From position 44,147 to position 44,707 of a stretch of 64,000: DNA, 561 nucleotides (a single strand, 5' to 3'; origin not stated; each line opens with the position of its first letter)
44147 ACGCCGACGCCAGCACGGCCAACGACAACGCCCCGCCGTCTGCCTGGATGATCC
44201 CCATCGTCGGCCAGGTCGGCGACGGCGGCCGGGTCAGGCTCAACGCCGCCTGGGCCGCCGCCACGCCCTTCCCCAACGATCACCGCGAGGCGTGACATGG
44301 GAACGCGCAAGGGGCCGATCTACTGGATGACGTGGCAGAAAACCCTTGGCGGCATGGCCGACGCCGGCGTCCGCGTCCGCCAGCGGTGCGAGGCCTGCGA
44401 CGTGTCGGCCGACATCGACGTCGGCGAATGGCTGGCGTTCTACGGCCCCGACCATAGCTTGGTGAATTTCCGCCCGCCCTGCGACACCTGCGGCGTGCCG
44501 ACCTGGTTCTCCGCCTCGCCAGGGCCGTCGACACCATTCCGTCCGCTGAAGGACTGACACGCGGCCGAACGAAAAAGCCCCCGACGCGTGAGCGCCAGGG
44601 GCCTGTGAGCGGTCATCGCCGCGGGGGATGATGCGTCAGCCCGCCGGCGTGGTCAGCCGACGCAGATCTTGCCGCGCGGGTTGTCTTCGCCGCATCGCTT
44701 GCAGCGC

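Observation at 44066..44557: Host-LexA-controlled two-gene operon at the prophage end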

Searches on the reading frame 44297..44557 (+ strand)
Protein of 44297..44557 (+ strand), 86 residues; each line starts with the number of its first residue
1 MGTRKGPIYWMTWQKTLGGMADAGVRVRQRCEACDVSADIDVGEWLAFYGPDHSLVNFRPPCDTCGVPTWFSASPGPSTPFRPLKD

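Call 9: search_protein_families(library=pfam, proteins=[window:44297-44557:+], max_evalue=1)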
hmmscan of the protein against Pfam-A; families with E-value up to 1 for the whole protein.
window:44297-44557:+ (86 aa): 1 family
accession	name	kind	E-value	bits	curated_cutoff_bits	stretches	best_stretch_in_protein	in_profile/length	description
PF16988.10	Vps36-NZF-N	-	0.016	15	27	1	60-71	34-45/65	Vacuolar protein sorting 36 NZF-N zinc-finger domain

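Call 10: search_protein_families(library=phrogs, proteins=[window:44297-44557:+], max_evalue=1)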
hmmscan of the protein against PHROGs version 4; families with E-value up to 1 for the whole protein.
window:44297-44557:+ (86 aa): 1 family
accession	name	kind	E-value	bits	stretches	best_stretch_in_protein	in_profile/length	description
phrog_18300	-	unknown function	0.039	14.5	1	23-44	23-44/191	-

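Call 11: find_homologous_proteins(query=window:44297-44557:+)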
Query window:44297-44557:+ (86 aa): 3 proteins with E <= 0.001 among 3 candidates.
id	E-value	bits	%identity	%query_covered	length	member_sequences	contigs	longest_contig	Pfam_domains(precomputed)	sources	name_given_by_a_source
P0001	2.7e-56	206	100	100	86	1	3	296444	-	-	-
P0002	4.4e-34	135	69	100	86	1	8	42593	-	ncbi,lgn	-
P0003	3.7e-20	90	58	86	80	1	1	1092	-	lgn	-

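Call 13: find_encoding_contigs(protein=P0002, flank=6000, max_places=8)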
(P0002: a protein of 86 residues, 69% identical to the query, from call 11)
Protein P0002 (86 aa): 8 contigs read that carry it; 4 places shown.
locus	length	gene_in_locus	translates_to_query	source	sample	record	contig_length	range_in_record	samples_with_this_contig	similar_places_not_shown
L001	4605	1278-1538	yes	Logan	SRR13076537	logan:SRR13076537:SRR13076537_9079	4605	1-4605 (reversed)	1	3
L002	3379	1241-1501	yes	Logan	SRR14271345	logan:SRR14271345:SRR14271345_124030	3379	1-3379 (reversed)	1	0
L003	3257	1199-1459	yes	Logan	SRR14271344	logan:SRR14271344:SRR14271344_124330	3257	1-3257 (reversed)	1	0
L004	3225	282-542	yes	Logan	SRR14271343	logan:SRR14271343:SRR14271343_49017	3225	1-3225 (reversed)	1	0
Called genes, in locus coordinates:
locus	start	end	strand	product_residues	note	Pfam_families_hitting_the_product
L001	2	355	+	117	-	?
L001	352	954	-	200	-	PF02245:Pur_DNA_glyco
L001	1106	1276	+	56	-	-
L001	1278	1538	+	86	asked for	-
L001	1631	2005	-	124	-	PF20137:BubE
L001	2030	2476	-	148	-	PF07087:DUF1353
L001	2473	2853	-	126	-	-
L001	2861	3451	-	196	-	PF05838:Glyco_hydro_108, PF09374:PG_binding_3 (weak)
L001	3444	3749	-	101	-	-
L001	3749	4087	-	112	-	-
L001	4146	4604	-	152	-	?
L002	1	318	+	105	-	?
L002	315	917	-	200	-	PF02245:Pur_DNA_glyco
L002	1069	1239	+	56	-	-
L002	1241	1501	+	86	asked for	-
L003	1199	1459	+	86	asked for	-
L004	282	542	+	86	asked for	-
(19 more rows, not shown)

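Call 14: find_encoding_contigs(protein=P0003, flank=6000)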
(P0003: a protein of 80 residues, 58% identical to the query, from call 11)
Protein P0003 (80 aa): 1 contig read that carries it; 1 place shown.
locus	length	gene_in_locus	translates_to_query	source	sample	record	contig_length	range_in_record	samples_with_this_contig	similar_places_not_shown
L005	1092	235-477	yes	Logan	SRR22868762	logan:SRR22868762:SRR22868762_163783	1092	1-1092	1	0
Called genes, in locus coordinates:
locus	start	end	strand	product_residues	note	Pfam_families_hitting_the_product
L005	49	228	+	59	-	-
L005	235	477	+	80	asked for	-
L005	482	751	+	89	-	-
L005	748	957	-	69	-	-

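Call 15: find_encoding_contigs(protein=P0001, flank=10000)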
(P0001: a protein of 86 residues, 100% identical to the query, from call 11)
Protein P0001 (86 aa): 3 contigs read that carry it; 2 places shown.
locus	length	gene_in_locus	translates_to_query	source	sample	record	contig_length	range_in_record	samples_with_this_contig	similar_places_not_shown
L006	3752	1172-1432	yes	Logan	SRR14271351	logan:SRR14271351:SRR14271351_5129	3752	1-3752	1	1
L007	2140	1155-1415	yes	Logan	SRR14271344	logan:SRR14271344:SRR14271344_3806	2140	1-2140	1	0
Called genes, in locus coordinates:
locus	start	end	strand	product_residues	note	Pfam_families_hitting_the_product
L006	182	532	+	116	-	-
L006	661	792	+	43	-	-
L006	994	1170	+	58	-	-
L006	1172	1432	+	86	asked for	-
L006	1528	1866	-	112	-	-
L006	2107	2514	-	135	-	-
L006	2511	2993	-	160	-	PF00959:Phage_lysozyme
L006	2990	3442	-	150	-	-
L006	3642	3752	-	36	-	?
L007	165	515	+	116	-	-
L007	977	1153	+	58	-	-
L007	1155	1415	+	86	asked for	-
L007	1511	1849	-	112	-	-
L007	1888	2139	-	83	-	?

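Call 21: find_related_loci(query=A3, collection=genome_contigs, flank=10000)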
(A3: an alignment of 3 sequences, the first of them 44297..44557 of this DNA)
Query A3 (86 aa) in genome_contigs; peptide patterns used: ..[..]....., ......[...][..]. (x = any residue, [..] = any of these).
132 stretches matched a pattern; 1 encode a relative of the query (tblastn E <= 1e-3); 1 distinct loci.
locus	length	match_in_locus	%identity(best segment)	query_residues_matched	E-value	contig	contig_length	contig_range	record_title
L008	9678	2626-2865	65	1-80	4e-35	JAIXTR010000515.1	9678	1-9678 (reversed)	MAG: Caulobacteraceae bacterium isolate C8_MAG_00046 pond_C8_MAG_00046_000000000174, whole genome shotgun sequence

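Call 25: find_related_loci(query=A3, collection=viral_contigs, flank=10000)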
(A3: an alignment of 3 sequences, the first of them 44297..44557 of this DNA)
Query A3 (86 aa) in viral_contigs; peptide patterns used: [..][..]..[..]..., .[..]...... (x = any residue, [..] = any of these).
46 stretches matched a pattern, but none encodes a relative of the query by tblastn (E <= 1e-3).

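Call 26: find_related_loci(query=A3, collection=metagenome_contigs, flank=10000)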
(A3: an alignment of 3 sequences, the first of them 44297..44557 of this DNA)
Query A3 (86 aa) in metagenome_contigs; peptide patterns used: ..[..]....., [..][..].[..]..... (x = any residue, [..] = any of these).
568 stretches matched a pattern; 1 encode a relative of the query (tblastn E <= 1e-3); 1 distinct loci.
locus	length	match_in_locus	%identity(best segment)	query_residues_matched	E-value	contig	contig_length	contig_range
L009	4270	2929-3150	46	11-84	2e-19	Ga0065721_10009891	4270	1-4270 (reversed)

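Call 30: search_protein_representatives(alignment_id=A3)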
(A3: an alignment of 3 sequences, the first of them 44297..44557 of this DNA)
Query: 3 sequences, 86 profile positions. Proteins with E-value up to 0.001 (for the whole library): 231; up to 1e-10: 42; up to 1e-30: 1. The best 150 are listed.
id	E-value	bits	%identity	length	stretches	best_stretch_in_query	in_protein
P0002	1.3e-49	182.3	-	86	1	1-86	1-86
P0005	4.8e-24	100.4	-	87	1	1-84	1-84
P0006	1.1e-23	99.2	-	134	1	1-85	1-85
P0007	3.9e-21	91.0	-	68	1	22-85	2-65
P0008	1.1e-19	86.4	-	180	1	7-84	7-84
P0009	1.5e-19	86.0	-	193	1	7-84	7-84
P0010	3.4e-19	84.8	-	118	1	1-85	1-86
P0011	5.2e-18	81.0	-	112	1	1-85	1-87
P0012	2.6e-17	78.8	-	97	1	1-85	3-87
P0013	8.4e-17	77.2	-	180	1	9-85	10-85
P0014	8.4e-17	77.1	-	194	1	1-85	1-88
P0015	1.2e-16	76.7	-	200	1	2-85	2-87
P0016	2.5e-16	75.6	-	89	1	1-85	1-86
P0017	2.1e-15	72.7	-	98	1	13-84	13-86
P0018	2.5e-15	72.4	-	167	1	12-84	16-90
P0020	1.0e-14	70.4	-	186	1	1-85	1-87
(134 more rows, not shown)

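Call 34: search_protein_families(library=pfam, alignment_id=A4, max_evalue=0.1)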
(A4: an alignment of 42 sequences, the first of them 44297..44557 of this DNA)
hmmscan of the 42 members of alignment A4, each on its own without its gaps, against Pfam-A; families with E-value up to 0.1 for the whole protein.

A. member 1, window:44297-44557:+ (86 aa): 1 family
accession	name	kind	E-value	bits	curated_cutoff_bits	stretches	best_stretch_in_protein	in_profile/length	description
PF16988.10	Vps36-NZF-N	-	0.016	15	27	0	60-71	34-45/65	Vacuolar protein sorting 36 NZF-N zinc-finger domain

B. families by the number of members that match (of 42 scanned): 16 families
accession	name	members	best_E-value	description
PF12760.12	Zn_ribbon_IS1595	5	0.00095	Transposase zinc-ribbon domain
PF16988.10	Vps36-NZF-N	1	0.016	Vacuolar protein sorting 36 NZF-N zinc-finger domain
PF14760.11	Rnk_N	1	0.016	Rnk N-terminus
PF18319.7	Zn_ribbon_PriA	1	0.021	PriA DNA helicase Cys-rich region (CRR) domain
PF14787.11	zf-CCHC_5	1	0.027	GAG-polyprotein viral zinc-finger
PF08271.17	Zn_Ribbon_TF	1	0.032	TFIIB zinc-binding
PF10122.14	Zn_ribbon_Com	1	0.035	Mu-like prophage protein Com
PF11781.13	Zn_ribbon_RRN7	1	0.038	Zinc-finger of RNA-polymerase I-specific TFIIB, Rrn7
PF12172.15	zf-ChsH2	1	0.038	ChsH2, rubredoxin-like zinc ribbon domain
PF08273.17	Zn_Ribbon_Prim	1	0.04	Zinc-binding domain of primase-helicase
PF24444.1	DUF7563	1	0.061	Family of unknown function (DUF7563)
PF00098.28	zf-CCHC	1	0.063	Zinc knuckle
PF24254.1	DUF7455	1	0.074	Domain of unknown function (DUF7455)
PF24734.1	DUF7685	1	0.076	Domain of unknown function (DUF7685)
PF23470.1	Zn_ribbon_PF0610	1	0.094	PF0610 rubredoxin-like zinc beta-ribbon domain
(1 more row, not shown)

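Call 35: search_protein_families(library=ncbifam, alignment_id=A4, max_evalue=0.1)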
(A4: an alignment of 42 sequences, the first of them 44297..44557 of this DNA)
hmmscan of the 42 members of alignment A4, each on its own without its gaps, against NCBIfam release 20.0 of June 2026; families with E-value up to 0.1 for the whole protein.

A. member 1, window:44297-44557:+ (86 aa): 0 families

B. families by the number of members that match (of 42 scanned): 6 families
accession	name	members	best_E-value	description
NF041913.1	HVO_2142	2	0.023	HVO_2142 family zinc finger protein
TIGR03791.1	TTQ_mauG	1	0.004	tryptophan tryptophylquinone biosynthesis enzyme MauG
NF041197.2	CxxC_Se_CxxC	1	0.052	dual CXXC motif small (seleno)protein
NF007959.0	PRK10678.1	1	0.069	molybdopterin synthase catalytic subunit MoaE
TIGR00319.1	desulf_FeS4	1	0.084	desulfoferrodoxin FeS4 iron-binding domain-containing protein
NF050125.1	ChrA_rel_RiPP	1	0.098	chryseobasin-related MNIO class RiPP peptide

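Call 36: search_solved_structures(query=A4, max_evalue=1)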
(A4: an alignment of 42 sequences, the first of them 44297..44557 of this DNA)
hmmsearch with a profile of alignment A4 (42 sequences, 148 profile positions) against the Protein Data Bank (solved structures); distinct sequences matched with E-value up to 1: 0.

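Call 37: find_homologous_proteins(query=A4, max_evalue=0.00001)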
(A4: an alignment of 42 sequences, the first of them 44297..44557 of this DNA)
Query A4 (42 sequences) (86 aa, profile of the alignment): 95 proteins with E <= 0.00001 among 8000 candidates.
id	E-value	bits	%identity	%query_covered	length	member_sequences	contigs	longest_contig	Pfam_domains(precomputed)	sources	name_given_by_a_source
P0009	5.0e-50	187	46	86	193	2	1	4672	-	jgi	jgi:hypothetical protein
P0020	1.0e-46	177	41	98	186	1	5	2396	-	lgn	-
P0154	2.7e-46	175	47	98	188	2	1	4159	-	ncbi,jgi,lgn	ncbi:MAG TPA: hypothetical protein VGH86_08615 [Phenylobacterium sp.]|jgi:hypothetical protein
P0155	3.3e-46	175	50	98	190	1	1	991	-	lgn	-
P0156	3.5e-46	175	42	98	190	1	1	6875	-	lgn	-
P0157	3.7e-46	175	44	98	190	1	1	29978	-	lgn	-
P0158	7.4e-46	174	48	99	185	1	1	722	-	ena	-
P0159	8.8e-46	173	40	98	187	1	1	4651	-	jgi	jgi:hypothetical protein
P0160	2.0e-45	172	45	99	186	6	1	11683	-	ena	-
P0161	2.4e-45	172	43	99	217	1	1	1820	-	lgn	-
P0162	3.2e-45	172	51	86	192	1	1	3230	-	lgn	-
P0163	8.1e-45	170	46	98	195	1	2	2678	-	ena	-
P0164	8.7e-45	170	45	98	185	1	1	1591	-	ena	-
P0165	1.1e-44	170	41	98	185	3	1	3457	-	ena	-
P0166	1.7e-44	169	39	100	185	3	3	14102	-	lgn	-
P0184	1.6e-40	156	47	86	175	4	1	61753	-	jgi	jgi:hypothetical protein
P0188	2.8e-40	156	47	86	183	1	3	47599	-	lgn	-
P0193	2.3e-39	153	42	98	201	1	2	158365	-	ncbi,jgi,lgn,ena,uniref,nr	ncbi:MAG TPA: hypothetical protein VNW53_11640 [Phenylobacterium sp.]|jgi:hypothetical protein|unire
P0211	3.6e-33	133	41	98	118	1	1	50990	-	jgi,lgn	-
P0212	4.2e-33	132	61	98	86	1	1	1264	-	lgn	-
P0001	1.6e-32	130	100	100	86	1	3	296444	-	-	-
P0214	2.2e-32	130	48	88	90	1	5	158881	-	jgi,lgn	jgi:hypothetical protein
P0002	8.1e-32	128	69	100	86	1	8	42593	-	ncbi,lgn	-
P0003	1.0e-30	125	58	86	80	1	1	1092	-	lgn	-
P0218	1.5e-30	124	43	76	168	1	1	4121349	-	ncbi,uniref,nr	ncbi:hypothetical protein LRS10_09335 [Phenylobacterium sp. J426]|uniref:hypothetical protein n=1 Ta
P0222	9.6e-29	118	56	98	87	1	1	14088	-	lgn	-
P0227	9.3e-26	109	37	92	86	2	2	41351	-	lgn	-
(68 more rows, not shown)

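Call 38: find_encoding_contigs(protein=P0222, flank=8000, max_places=2)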
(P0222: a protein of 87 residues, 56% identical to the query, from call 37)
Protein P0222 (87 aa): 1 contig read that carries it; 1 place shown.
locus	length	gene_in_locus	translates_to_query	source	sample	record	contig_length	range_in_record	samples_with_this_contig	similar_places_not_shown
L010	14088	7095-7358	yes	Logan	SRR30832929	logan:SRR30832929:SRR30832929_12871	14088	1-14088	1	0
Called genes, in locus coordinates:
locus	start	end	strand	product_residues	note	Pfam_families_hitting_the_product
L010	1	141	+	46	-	?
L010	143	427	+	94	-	PF07750:GcrA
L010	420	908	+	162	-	PF00440:TetR_N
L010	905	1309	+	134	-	-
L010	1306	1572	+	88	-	-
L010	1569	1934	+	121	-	-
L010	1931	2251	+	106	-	-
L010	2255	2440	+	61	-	-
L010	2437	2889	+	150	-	-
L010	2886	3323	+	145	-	-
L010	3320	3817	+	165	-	PF24746:DUF7694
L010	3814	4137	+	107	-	PF13560:HTH_31, PF01381:HTH_3, PF12844:HTH_19 (faint)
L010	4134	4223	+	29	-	-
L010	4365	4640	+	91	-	-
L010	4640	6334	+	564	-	PF00239:Resolvase, PF07508:Recombinase, PF13408:Zn_ribbon_recom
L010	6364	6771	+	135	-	-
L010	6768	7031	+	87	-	-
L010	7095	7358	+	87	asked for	-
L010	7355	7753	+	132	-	-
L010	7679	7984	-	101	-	-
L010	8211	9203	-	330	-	PF01068:DNA_ligase_A_M, PF04679:DNA_ligase_A_C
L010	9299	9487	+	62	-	-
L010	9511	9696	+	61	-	-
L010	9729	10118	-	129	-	-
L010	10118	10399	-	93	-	PF05015:HigB-like_toxin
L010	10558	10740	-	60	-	-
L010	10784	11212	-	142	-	-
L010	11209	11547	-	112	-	-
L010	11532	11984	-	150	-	-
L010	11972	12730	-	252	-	PF00182:Glyco_hydro_19 (weak)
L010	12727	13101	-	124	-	-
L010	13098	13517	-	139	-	-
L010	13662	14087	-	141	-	?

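Call 39: find_encoding_contigs(protein=P0212, flank=3000, max_places=2)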
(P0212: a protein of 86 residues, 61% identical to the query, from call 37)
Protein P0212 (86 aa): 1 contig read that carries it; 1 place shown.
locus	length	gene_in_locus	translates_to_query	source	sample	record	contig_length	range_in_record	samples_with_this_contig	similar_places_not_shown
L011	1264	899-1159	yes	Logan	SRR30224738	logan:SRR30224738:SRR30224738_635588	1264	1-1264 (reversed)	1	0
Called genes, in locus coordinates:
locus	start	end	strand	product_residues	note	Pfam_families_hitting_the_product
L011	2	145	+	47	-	?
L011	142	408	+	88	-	-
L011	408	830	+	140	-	PF25109:HAD_PNKP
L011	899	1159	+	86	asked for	-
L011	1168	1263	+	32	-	?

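Call 40: find_encoding_contigs(protein=P0214, flank=8000, max_places=2)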
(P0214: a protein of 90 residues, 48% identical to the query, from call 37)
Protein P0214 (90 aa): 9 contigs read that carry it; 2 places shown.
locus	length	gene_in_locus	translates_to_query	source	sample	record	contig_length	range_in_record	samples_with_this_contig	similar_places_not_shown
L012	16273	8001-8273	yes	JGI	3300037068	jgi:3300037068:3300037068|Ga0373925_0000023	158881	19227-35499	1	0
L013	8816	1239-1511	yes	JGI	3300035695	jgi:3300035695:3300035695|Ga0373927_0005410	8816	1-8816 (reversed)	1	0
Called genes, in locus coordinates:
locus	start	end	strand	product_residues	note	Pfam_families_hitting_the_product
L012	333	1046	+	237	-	PF00588:SpoU_methylase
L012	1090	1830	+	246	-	PF03741:TerC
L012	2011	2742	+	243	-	-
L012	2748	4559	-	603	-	PF00133:tRNA-synt_1 (faint), PF09334:tRNA-synt_1g, PF19303:Anticodon_3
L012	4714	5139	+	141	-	PF08570:DUF1761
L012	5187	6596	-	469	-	-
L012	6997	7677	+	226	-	PF05721:PhyH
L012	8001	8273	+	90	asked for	-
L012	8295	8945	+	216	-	PF02586:SRAP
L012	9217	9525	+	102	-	PF13560:HTH_31 (weak)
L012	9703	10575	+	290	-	PF07589:PEP_exosort_dom (weak)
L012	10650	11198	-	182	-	PF07087:DUF1353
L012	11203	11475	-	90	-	-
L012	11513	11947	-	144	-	PF00565:SNase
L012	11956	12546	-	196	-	PF05838:Glyco_hydro_108, PF09374:PG_binding_3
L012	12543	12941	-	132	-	-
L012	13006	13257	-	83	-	-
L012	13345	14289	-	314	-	PF13229:Beta_helix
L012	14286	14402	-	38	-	-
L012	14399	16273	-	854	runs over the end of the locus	-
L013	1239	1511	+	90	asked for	-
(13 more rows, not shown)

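Call 41: find_encoding_contigs(protein=P0227, flank=8000, max_places=2)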
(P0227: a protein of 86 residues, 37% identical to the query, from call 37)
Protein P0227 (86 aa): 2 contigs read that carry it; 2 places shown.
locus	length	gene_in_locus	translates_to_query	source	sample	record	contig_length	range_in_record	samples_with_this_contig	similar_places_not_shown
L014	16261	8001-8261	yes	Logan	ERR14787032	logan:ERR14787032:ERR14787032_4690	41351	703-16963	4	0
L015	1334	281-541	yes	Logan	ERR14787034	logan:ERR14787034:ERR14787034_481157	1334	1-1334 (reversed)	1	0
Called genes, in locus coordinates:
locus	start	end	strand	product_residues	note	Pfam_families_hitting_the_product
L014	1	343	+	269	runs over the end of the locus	PF04404:ERF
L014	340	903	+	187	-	-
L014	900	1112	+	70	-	-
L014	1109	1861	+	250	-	-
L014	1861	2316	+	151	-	-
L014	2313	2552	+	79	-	-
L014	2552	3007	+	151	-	-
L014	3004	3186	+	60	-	-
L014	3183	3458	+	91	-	-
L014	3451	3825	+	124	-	-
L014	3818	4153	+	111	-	-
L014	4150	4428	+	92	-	-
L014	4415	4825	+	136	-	-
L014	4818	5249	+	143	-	-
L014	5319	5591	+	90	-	-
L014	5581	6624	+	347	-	-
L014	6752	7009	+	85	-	-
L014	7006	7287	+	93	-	-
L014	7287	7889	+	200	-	PF13392:HNH_3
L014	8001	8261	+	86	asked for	-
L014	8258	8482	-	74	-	-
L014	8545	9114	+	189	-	-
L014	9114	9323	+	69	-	-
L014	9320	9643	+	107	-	-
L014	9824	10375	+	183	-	-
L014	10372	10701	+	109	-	-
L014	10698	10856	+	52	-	-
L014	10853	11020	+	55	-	-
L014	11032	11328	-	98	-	-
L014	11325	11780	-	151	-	-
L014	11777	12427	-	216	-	PF08291:Peptidase_M15_3, PF05951:Peptidase_M15_2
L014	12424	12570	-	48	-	-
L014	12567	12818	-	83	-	-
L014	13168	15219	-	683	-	-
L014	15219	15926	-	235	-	-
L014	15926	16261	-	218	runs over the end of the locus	-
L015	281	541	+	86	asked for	-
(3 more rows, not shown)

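Call 50: find_encoding_contigs(protein=P0218, flank=10000, max_places=1)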
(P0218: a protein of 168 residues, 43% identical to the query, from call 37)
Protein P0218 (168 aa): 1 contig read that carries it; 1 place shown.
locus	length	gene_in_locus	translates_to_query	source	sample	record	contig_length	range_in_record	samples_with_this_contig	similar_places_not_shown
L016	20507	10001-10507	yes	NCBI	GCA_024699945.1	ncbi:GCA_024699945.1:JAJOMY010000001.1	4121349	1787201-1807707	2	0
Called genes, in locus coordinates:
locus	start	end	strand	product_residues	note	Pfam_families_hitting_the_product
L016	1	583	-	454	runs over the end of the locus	PF13442:Cytochrome_CBB3 (weak), PF01011:PQQ, PF13360:PQQ_2 (weak)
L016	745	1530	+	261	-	PF00106:adh_short, PF08659:KR, PF13561:adh_short_C2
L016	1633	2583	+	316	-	PF06347:SH3_4 (faint), PF08239:SH3_3 (faint)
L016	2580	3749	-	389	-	PF00155:Aminotran_1_2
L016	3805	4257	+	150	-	PF24553:Rv0428c_C (weak), PF00583:Acetyltransf_1, PF13673:Acetyltransf_10, PF13508:Acetyltransf_7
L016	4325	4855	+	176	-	-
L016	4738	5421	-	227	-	PF03006:HlyIII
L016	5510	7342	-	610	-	PF00009:GTP_EFTU, PF22042:EF-G_D2 (weak), PF03144:GTP_EFTU_D2, PF00679:EFG_C, PF21018:BipA_C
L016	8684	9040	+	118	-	PF00072:Response_reg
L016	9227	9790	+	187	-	-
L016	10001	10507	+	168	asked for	-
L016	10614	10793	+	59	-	-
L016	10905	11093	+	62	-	PF12244:DUF3606 (weak)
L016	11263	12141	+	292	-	PF02735:Ku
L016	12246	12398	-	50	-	-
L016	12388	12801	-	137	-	-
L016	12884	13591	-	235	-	PF11860:Muramidase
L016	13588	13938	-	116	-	-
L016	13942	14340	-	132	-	-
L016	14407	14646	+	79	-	-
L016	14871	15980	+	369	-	PF01757:Acyl_transf_3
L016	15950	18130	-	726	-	-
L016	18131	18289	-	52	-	-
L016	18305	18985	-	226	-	PF21722:Gly_rich_2 (faint)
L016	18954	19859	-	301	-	PF26209:Phage_phiTE_241_C (faint)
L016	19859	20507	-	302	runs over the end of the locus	-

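Call 51: find_encoding_contigs(protein=P0193, flank=10000, max_places=1)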
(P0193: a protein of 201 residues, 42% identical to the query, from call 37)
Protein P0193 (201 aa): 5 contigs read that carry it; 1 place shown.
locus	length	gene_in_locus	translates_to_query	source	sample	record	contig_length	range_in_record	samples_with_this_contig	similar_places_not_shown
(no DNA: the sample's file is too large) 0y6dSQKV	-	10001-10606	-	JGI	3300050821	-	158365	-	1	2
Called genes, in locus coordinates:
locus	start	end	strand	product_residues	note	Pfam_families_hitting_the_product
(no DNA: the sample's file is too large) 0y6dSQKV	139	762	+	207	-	PF00440:TetR_N, PF17932:TetR_C_24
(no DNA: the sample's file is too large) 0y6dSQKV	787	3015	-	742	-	PF07715:Plug, PF00593:TonB_dep_Rec_b-barrel, PF13505:OMP_b-brl (weak)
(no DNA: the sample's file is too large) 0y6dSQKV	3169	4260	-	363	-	PF00144:Beta-lactamase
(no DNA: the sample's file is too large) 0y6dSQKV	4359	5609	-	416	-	PF00108:Thiolase_N, PF00109:ketoacyl-synt (faint), PF02803:Thiolase_C, PF22691:Thiolase_C_1 (faint)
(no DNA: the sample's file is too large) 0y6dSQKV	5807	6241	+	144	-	PF03713:DUF305, PF13628:DUF4142 (weak)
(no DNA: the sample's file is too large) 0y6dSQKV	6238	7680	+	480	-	PF10282:Lactonase (faint), PF21783:YNCE (faint), PF02239:Cytochrom_D1 (faint), PF25174:Beta-prop_THOC3 (faint)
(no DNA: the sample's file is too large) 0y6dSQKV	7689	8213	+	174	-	PF04542:Sigma70_r2, PF22029:PhyR_sigma2, PF08281:Sigma70_r4_2, PF04545:Sigma70_r4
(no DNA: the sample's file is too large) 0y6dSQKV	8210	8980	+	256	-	-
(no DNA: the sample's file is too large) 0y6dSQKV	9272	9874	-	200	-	-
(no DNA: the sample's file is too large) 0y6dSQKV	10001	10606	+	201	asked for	-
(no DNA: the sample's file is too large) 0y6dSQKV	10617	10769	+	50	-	-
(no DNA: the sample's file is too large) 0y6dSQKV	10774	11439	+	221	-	PF02586:SRAP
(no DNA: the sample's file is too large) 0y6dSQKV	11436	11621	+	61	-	-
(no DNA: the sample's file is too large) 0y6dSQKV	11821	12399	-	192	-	-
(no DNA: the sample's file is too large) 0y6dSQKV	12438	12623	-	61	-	-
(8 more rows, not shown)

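Call 55: predict_structure(alignment_id=A4)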
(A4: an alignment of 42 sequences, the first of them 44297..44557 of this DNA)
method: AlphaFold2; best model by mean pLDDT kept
length: 86 residues; sequences in the alignment: 42
mean_pLDDT: 86.5   pTM: 0.68
mean pLDDT of the five models: 86.5, 86.4, 86.2, 85.9, 84.8
residues with pLDDT >= 90: 38; 70-90: 40; 50-70: 8; < 50: 0
segments of 3 or more residues with pLDDT < 50: none
pLDDT, mean of each block of 10 residues (from residue 1): 65 85 91 90 91 89 91 89 86
secondary structure, 60 per line:
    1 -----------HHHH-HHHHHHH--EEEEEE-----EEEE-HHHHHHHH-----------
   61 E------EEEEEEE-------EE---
elements in order: H12-15 H17-23 E26-31 E37-40 H42-49 E68-74
